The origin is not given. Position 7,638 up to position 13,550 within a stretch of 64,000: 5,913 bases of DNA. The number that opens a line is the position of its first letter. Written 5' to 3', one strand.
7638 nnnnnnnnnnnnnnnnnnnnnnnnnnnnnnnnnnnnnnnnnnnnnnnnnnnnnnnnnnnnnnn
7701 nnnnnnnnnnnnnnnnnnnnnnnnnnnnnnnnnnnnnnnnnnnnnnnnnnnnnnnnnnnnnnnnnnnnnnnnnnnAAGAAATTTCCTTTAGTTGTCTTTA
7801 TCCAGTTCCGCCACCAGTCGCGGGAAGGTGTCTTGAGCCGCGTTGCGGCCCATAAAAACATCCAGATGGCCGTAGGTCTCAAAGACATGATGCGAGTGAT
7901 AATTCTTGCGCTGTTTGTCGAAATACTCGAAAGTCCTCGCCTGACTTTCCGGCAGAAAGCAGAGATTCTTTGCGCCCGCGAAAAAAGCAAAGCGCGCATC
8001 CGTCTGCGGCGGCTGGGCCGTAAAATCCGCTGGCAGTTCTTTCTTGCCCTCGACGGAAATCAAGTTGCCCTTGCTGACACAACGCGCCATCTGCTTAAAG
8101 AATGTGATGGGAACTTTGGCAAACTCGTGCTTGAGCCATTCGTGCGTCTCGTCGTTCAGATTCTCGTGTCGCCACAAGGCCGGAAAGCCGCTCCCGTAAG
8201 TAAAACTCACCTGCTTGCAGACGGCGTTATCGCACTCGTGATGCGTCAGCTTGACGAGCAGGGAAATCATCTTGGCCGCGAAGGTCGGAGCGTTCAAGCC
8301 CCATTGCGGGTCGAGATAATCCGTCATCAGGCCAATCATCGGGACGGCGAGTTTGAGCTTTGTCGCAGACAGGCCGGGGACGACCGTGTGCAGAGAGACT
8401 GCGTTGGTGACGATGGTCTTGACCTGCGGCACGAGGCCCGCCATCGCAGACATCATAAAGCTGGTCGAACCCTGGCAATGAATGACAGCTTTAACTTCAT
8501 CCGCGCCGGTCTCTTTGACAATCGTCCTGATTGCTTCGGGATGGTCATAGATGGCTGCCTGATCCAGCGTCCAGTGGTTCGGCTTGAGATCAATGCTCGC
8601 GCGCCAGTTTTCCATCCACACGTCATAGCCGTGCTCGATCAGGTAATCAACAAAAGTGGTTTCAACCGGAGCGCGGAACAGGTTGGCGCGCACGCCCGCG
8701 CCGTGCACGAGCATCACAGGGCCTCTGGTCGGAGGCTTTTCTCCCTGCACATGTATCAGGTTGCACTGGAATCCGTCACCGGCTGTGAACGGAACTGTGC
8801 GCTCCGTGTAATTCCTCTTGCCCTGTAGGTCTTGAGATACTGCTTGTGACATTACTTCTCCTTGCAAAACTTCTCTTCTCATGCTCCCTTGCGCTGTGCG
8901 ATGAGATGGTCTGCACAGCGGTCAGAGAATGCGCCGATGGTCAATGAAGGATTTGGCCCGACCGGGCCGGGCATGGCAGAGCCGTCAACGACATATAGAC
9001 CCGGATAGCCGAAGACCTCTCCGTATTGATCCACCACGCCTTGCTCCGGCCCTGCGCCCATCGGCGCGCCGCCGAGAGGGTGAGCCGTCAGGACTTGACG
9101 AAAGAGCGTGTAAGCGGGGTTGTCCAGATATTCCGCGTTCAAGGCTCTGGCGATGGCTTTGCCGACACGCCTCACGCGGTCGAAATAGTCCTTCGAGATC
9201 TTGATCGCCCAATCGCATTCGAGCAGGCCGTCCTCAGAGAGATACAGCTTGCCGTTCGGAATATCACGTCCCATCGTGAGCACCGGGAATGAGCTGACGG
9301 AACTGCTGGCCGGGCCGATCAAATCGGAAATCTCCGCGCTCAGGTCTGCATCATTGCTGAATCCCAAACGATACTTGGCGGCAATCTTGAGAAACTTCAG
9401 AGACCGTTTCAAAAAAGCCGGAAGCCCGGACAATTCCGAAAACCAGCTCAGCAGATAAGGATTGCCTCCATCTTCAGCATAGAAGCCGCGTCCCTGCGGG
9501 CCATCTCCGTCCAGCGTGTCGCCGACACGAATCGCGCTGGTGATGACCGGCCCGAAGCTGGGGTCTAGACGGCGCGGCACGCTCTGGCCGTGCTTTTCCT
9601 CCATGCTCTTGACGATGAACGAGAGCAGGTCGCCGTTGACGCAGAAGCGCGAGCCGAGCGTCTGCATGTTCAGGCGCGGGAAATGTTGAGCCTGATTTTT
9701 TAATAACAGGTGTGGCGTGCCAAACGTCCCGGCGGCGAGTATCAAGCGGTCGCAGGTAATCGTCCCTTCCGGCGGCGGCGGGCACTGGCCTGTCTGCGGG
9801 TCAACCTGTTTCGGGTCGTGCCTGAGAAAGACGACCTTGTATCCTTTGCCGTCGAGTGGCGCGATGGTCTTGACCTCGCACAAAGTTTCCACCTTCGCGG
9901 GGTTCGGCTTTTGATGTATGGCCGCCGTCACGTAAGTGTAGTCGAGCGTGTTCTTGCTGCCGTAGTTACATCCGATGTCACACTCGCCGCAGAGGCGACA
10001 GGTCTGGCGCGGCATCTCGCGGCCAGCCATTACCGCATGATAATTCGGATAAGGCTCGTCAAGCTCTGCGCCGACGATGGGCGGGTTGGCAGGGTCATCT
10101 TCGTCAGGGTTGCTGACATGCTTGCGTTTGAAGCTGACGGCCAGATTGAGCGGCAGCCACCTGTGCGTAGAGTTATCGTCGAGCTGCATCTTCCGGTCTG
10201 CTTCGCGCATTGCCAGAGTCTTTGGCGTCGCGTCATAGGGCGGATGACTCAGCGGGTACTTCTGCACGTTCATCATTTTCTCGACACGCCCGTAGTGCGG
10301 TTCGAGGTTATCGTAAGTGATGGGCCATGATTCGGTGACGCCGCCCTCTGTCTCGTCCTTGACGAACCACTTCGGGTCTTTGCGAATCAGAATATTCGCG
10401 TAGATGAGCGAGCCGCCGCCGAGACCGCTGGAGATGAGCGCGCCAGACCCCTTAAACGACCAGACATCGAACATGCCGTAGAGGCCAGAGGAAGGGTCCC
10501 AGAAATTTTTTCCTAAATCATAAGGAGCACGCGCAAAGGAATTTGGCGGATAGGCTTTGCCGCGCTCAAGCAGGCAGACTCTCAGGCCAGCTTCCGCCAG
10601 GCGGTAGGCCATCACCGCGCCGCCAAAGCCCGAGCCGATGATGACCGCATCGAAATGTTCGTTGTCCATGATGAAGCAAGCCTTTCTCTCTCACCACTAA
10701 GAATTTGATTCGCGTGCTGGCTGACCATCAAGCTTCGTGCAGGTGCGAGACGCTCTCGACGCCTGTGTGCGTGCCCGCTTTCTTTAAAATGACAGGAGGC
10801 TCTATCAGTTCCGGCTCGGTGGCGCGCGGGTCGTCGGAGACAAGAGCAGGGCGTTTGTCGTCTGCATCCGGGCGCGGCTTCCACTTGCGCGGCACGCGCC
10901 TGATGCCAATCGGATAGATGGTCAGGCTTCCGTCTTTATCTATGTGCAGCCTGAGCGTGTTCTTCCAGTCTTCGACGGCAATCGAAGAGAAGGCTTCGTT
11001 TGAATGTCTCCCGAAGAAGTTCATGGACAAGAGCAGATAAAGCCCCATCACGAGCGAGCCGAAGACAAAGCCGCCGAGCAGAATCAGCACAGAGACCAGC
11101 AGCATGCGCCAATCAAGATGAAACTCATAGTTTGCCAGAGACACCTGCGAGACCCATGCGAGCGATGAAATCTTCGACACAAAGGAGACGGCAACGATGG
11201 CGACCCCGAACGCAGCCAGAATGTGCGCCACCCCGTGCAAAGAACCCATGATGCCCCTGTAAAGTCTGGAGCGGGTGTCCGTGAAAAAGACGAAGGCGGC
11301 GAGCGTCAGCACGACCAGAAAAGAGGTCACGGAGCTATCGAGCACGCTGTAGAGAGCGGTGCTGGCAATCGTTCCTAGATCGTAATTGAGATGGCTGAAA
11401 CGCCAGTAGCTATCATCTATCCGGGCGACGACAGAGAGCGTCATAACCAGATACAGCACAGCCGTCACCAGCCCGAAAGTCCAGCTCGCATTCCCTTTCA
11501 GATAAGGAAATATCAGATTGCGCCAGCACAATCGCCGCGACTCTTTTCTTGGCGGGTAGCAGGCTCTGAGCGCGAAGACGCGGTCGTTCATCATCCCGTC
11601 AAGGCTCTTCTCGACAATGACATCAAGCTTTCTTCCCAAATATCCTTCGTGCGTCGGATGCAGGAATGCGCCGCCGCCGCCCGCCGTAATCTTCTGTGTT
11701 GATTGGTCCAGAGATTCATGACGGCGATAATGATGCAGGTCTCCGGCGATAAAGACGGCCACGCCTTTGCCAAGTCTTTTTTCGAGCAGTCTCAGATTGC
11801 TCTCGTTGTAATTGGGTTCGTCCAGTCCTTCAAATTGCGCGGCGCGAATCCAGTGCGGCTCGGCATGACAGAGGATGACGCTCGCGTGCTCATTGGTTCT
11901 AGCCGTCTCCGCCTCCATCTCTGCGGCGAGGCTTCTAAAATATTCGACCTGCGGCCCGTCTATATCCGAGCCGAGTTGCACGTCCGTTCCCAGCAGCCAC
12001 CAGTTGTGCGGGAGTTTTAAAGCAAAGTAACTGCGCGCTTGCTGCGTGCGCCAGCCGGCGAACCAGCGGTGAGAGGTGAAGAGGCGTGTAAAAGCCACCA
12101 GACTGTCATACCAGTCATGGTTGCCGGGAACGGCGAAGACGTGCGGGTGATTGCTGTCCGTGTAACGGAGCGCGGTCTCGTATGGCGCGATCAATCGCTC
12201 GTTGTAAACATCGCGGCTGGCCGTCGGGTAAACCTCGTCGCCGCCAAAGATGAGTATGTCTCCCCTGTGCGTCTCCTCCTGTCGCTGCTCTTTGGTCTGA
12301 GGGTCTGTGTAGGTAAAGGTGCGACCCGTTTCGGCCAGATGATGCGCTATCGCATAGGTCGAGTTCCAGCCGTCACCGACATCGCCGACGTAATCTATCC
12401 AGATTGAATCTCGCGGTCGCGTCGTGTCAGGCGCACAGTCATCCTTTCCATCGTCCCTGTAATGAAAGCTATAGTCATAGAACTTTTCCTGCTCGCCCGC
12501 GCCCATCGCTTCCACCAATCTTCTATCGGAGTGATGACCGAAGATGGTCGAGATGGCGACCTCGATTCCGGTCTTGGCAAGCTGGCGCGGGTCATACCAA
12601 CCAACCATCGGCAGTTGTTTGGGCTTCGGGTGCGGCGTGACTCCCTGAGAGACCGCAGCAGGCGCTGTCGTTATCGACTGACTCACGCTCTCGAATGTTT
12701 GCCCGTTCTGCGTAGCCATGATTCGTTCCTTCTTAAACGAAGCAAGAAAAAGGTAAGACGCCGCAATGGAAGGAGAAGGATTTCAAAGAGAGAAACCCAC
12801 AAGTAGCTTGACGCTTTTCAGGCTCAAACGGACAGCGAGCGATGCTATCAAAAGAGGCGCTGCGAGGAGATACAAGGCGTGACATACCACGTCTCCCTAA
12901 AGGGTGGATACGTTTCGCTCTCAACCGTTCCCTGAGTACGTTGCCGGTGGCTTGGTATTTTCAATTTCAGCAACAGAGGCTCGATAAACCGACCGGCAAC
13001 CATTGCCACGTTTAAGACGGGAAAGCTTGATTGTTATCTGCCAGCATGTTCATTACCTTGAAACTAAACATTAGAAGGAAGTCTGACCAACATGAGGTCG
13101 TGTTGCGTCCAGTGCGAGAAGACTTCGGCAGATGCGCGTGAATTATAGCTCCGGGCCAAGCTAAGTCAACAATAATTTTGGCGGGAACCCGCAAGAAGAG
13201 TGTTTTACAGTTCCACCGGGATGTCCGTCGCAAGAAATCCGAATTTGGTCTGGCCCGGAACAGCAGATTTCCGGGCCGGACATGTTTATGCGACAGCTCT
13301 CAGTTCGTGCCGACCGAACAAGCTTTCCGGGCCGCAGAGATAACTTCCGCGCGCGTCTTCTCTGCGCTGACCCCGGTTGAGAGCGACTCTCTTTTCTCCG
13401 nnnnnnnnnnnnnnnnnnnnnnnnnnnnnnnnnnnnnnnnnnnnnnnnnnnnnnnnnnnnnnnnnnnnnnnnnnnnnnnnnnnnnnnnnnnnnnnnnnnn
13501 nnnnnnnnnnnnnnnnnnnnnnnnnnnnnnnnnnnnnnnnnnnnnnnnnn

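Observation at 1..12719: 12.7-kb co-directional redox cluster: two GMC flavoprotein oxidoreductases and two membrane-anchored di-heme CCP/MauG-like cytochromes, plus OYE, hydrolase and metallophosphoesterase genes. Candidate undescribed oxidase/quinol-peroxidase system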

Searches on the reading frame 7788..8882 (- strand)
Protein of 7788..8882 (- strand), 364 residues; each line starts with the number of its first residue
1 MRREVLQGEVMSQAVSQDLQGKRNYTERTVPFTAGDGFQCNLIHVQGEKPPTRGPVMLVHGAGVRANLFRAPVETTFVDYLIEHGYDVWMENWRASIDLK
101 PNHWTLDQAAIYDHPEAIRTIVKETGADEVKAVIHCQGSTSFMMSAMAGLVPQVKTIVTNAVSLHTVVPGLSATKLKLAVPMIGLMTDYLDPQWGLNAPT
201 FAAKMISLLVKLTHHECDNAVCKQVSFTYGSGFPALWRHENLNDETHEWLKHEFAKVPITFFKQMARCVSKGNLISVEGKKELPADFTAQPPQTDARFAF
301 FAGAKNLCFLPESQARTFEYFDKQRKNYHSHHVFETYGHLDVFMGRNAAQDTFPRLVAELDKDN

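Call 6: search_protein_families(library=pfam, proteins=[window:7788-8882:-], max_evalue=0.01)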
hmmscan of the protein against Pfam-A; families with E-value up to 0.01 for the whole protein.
window:7788-8882:- (364 aa): 1 family
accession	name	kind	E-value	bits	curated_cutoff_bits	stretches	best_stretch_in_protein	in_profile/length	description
PF00561.26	Abhydrolase_1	-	2.3e-05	24.6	25.8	1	55-162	2-102/245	alpha/beta hydrolase fold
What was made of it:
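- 7788..8882 (-): g8: alpha/beta hydrolase, 364 aa, acid-lipase-like. PF00561 is weak, just below its cut-off (call 6).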

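Call 7: search_protein_families(library=ncbifam, proteins=[window:7788-8882:-], max_evalue=0.01)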
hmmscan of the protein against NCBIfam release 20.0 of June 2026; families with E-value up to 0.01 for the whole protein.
window:7788-8882:- (364 aa): 3 families
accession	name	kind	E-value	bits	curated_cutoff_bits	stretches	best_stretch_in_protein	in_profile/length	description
TIGR01838.1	PHA_synth_I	subfamily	0.00049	18.7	622.65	1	75-155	210-288/532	class I poly(R)-hydroxyalkanoic acid synthase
TIGR01836.1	PHA_synth_III_C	subfamily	0.00058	19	365.3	1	49-161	58-168/350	class III poly(R)-hydroxyalkanoic acid synthase subunit PhaC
NF052286.1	ecto_TF_EhuR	exception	0.00063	18.4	480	1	129-179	157-207/458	MocR-like ectoine utilization transcription factor EhuR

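Call 82: search_solved_structures(query=window:7788-8882:-, max_evalue=1)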
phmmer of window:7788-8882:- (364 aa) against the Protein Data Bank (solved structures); distinct sequences matched with E-value up to 1: 5.
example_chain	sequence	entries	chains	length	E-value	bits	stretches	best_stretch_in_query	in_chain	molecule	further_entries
1hlg_A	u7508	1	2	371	1.3e-05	27.5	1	53-159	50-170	LIPASE, GASTRIC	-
1k8q_A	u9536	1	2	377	4.4e-05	25.7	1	57-158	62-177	Triacylglycerol lipase, gastric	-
6v7n_A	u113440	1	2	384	0.00039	22.6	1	55-145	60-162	Lysosomal acid lipase/cholesteryl ester hydrolase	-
2l6n_A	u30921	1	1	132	0.061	15.4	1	20-104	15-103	uncharacterized protein YP_001092504.1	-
7cof_A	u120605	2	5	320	0.67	12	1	51-159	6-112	Alpha/beta hydrolase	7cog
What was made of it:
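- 7788..8882 (-): The nearest solved relatives are gastric lipase and lysosomal acid lipase/cholesteryl ester hydrolase (E 1e-5 to 4e-4; call 82).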

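Call 84: search_protein_families(library=padloc, proteins=[window:7788-8882:-], max_evalue=0.001)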
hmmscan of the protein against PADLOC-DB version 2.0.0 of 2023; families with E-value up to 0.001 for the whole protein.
window:7788-8882:- (364 aa): 0 families

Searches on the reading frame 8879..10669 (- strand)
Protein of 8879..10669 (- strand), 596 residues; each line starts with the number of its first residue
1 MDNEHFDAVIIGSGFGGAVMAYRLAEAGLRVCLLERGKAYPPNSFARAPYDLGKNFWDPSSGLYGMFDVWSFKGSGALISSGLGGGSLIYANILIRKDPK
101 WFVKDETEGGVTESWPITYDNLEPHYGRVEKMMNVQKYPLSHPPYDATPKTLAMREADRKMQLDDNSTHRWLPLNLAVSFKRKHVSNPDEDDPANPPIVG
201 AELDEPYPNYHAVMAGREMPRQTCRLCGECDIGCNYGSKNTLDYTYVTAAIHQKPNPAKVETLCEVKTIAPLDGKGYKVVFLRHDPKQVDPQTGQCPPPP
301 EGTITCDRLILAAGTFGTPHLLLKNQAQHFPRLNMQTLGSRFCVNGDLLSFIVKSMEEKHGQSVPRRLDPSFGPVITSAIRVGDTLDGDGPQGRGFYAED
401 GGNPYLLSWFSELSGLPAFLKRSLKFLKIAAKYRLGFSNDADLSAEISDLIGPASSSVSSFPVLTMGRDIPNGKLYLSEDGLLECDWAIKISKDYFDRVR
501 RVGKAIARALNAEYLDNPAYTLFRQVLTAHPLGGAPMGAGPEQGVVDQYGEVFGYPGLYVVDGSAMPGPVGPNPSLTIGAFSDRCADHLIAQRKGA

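Call 6: search_protein_families(library=pfam, proteins=[window:8879-10669:-], max_evalue=0.01)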
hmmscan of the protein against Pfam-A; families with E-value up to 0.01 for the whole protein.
window:8879-10669:- (596 aa): 8 families
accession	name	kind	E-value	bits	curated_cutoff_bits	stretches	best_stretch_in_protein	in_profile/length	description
PF05199.19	GMC_oxred_C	-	4.7e-17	63.3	24.6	1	525-580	80-137/139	GMC oxidoreductase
PF00732.25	GMC_oxred_N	-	3.8e-07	30.6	23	1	223-324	110-199/218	GMC oxidoreductase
PF01266.30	DAO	-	8.9e-07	29.2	27.9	1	7-38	1-32/353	FAD dependent oxidoreductase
PF13450.12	NAD_binding_8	-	3.7e-06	27.5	21.9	1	10-37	1-28/68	NAD(P)-binding Rossmann-like domain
PF07992.20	Pyr_redox_2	-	1.3e-05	25.2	26.1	1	7-40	2-35/291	Pyridine nucleotide-disulphide oxidoreductase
PF00890.30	FAD_binding_2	-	1.5e-05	24.8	20.4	1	7-39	1-33/414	FAD binding domain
PF01494.25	FAD_binding_3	-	0.0046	16.7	22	1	7-40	3-36/349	FAD binding domain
PF05834.18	Lycopene_cycl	-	0.0096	15.5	23.4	0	7-40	1-36/380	Lycopene cyclase protein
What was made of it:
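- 8879..10669 (-): g9: GMC flavoprotein, 596 aa, cholesterol-oxidase-like. PF05199 and PF00732 match (call 6).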

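Call 7: search_protein_families(library=ncbifam, proteins=[window:8879-10669:-], max_evalue=0.01)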
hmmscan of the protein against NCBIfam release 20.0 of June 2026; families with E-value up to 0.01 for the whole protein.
window:8879-10669:- (596 aa): 37 families (the best 25 are shown)
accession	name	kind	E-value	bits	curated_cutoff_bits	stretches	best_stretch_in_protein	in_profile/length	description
NF058674.1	CholsOxChoxAB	equivalog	3.4e-51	174.4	850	2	4-347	4-307/535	cholesterol oxidase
NF002550.0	PRK02106.1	subfamily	4.6e-13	48.5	605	2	3-133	3-135/563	choline dehydrogenase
TIGR04542.1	GMC_mycofac_2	equivalog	7e-13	48.4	400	2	528-587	369-423/425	mycofactocin system GMC family oxidoreductase MftG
TIGR03970.1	mycofact_MftG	equivalog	8.7e-11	41.4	387.45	1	528-588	424-485/487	mycofactocin dehydrogenase MftG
TIGR01810.1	betA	equivalog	6.5e-09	35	732.1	2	7-135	1-131/532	choline dehydrogenase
NF038210.1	GMC_mycofac_3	equivalog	5.6e-08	32.1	300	1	9-39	2-32/418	mycofactocin system GMC family oxidoreductase MftG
TIGR02032.1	GG-red-SF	subfamily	5.1e-06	26.4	158.8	1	6-38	1-33/297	geranylgeranyl reductase family protein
NF007450.0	PRK10015.1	subfamily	3.2e-05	22.8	466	1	1-39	1-39/429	FAD-dependent oxidoreductase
NF004992.0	PRK06370.1-4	equivalog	3.2e-05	22.6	629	1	3-37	2-36/459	FAD-containing oxidoreductase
NF004990.0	PRK06370.1-1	equivalog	7.4e-05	21.6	842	1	4-38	3-37/459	FAD-containing oxidoreductase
NF041080.1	DGGGPL_reductase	equivalog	0.00024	20.1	580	1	6-36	2-32/447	digeranylgeranylglycerophospholipid reductase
TIGR02462.1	pyranose_ox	equivalog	0.00032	19.7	544.9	0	526-591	480-545/548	pyranose oxidase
NF004829.0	PRK06183.1-3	subfamily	0.0005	18.9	390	1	3-38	6-41/520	bifunctional 3-(3-hydroxy-phenyl)propionate/3-hydroxycinnamic acid hydroxylase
TIGR02730.1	carot_isom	equivalog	0.00093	18.1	586.9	1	6-36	1-31/493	carotenoid isomerase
NF008425.0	PRK11259.1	equivalog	0.00096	18.2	257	1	4-37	3-36/377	N-methyl-L-tryptophan oxidase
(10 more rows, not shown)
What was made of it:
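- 8879..10669 (-): It is far below the cholesterol-oxidase equivalog cut-off (174 against 850; call 7).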

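Call 81: search_solved_structures(query=window:8879-10669:-, max_evalue=0.001)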
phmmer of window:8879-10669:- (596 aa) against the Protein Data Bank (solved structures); distinct sequences matched with E-value up to 0.001: 40.
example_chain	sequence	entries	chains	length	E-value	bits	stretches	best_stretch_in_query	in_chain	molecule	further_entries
1coy_A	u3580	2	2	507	1.4e-27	99.8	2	435-591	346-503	CHOLESTEROL OXIDASE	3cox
1b4v_A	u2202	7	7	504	2.2e-24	89.2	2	488-592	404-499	PROTEIN (CHOLESTEROL OXIDASE) | CHOLESTEROL OXIDASE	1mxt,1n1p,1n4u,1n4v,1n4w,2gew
1b8s_A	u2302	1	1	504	2.3e-24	89.2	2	488-592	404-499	PROTEIN (CHOLESTEROL OXIDASE)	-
4u2l_A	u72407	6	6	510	2.3e-24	89.2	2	488-592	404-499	Cholesterol oxidase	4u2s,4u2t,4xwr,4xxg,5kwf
4rek_A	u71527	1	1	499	4.2e-24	88.3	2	488-592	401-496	Cholesterol oxidase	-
3cnj_A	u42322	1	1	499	4.9e-24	88.1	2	488-592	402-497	Cholesterol oxidase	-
3gyi_A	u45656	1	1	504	1.1e-23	86.9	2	488-592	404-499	Cholesterol oxidase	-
1cbo_A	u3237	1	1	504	1.9e-23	86.1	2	488-592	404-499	PROTEIN (CHOLESTEROL OXIDASE)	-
1cc2_A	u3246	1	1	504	2.5e-23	85.7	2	488-592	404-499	PROTEIN (CHOLESTEROL OXIDASE)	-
3b3r_A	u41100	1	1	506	2.6e-23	85.7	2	488-592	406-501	Cholesterol oxidase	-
3b6d_A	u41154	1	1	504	2.7e-23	85.6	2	488-592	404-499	Cholesterol oxidase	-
1ijh_A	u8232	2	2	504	4e-23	85.1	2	488-592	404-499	CHOLESTEROL OXIDASE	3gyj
6a2u_B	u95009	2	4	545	5.4e-13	51.6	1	2-136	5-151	Glucose dehydrogenase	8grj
8hdd_A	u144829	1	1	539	5.5e-13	51.6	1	2-136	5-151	Glucose dehydrogenase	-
1kdg_A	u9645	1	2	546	2e-08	36.6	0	6-42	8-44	cellobiose dehydrogenase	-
7w2j_A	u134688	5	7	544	1.4e-07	33.7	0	528-592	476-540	Fructose dehydrogenase large subunit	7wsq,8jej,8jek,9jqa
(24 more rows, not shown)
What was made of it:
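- Lipid-type relatives. g9 resembles cholesterol oxidase and g8 resembles acid lipase or cholesteryl-ester hydrolase (calls 81, 82).
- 8879..10669 (-): The nearest solved relatives are the cholesterol oxidases 1coy and 1b4v (E 1e-27 and 2e-24; call 81).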

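Call 84: search_protein_families(library=padloc, proteins=[window:8879-10669:-], max_evalue=0.001)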
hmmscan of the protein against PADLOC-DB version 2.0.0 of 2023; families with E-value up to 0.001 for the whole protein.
window:8879-10669:- (596 aa): 0 families

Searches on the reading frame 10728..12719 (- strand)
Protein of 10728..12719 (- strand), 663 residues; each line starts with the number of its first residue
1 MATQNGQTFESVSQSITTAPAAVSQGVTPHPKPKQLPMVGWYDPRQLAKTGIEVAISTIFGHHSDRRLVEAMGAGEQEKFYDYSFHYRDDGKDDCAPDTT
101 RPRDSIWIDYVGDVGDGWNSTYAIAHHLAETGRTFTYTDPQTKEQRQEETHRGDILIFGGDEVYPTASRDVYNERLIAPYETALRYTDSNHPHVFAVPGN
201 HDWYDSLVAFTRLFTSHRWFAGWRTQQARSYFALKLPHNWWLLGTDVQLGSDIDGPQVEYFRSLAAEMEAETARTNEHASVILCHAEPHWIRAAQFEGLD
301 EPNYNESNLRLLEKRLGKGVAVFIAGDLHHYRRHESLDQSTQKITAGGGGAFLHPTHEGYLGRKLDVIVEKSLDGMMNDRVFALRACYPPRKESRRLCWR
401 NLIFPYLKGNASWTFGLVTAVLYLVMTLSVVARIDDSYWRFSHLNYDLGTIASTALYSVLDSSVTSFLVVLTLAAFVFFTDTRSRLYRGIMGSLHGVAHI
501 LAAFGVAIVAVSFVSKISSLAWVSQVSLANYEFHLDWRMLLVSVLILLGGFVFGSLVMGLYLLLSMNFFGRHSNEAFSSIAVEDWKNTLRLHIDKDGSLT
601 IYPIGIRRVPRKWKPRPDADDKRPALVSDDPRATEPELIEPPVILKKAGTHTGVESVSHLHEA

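Call 6: search_protein_families(library=pfam, proteins=[window:10728-12719:-], max_evalue=0.01)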
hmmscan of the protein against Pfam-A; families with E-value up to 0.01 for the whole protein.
window:10728-12719:- (663 aa): 1 family
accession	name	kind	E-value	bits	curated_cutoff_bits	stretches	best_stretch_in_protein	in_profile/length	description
PF00149.33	Metallophos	-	1e-05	26.5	21.5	1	109-226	4-93/191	Calcineurin-like phosphoesterase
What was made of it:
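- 10728..12719 (-): g10: metallophosphoesterase domain plus a C-terminal multi-TM region, 663 aa. PF00149 scores 26.5 bits (cut-off 21.5) (call 6).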

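Call 7: search_protein_families(library=ncbifam, proteins=[window:10728-12719:-], max_evalue=0.01)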
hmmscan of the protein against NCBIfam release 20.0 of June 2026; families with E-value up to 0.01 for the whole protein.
window:10728-12719:- (663 aa): 1 family
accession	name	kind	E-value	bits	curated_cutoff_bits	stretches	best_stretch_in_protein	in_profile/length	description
TIGR00619.1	sbcd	subfamily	0.00022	21.1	77.65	1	150-214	37-98/252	exonuclease subunit SbcD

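Call 84: search_protein_families(library=padloc, proteins=[window:10728-12719:-], max_evalue=0.001)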
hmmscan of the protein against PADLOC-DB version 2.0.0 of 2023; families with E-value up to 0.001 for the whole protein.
window:10728-12719:- (663 aa): 0 families

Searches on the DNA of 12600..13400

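Call 61: search_rna_families(source=window, start=12600, end=13400, threshold=evalue, max_evalue=1)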
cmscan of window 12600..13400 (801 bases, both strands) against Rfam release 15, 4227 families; matches with E-value up to 1: 0.
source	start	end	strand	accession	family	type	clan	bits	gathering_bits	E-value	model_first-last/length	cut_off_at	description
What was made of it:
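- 12720..13299 (-): Leader or intergenic region with the likely promoter of the cluster. There is no Rfam match (call 61).
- Tried and rejected: Riboswitch in the 580-bp leader: no Rfam match at E up to 1 (call 61).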
